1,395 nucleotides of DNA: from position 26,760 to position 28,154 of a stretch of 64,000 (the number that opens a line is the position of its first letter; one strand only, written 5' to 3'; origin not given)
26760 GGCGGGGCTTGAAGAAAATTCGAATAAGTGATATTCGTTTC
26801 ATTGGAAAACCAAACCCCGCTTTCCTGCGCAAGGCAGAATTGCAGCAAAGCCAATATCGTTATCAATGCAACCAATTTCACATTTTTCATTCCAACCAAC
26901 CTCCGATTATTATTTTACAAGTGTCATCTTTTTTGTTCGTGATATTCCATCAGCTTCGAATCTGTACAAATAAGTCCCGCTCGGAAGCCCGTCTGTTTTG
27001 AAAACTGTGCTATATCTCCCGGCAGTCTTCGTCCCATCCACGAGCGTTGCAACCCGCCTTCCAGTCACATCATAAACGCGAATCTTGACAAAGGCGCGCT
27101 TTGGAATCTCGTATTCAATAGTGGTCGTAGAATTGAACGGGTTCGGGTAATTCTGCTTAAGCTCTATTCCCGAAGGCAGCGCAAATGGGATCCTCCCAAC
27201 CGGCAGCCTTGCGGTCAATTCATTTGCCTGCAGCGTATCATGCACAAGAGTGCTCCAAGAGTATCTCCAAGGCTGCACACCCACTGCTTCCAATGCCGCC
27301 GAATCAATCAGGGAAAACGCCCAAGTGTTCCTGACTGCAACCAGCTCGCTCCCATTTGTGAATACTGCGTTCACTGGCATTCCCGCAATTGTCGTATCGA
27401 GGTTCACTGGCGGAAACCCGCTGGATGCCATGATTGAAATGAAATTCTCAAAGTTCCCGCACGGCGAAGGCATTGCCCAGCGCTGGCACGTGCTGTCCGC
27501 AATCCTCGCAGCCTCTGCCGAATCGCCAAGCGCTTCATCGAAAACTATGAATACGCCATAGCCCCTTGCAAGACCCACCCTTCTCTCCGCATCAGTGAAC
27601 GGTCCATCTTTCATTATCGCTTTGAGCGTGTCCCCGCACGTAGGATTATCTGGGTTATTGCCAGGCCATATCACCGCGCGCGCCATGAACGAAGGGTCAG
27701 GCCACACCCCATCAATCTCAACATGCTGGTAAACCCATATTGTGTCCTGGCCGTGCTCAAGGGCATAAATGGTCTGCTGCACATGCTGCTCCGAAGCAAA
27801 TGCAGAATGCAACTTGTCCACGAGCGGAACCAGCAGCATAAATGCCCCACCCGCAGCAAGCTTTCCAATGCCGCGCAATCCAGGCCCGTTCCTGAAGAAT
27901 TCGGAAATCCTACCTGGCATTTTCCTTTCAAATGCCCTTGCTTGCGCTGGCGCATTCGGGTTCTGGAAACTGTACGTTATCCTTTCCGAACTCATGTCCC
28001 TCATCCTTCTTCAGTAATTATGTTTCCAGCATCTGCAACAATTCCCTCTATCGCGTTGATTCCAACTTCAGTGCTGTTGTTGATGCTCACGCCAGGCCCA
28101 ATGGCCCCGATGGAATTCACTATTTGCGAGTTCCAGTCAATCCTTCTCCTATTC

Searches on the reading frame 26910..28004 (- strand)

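Call 9: search_protein_families(library=pfam, proteins=[window:26910-28004:-], max_evalue=0.001)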
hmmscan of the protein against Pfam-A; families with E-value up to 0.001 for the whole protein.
window:26910-28004:- (364 aa): 1 family
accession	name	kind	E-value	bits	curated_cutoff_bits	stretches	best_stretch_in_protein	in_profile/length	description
PF18962.6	Por_Secre_tail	-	6.6e-10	39.6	27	1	286-360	2-73/75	Secretion system C-terminal sorting domain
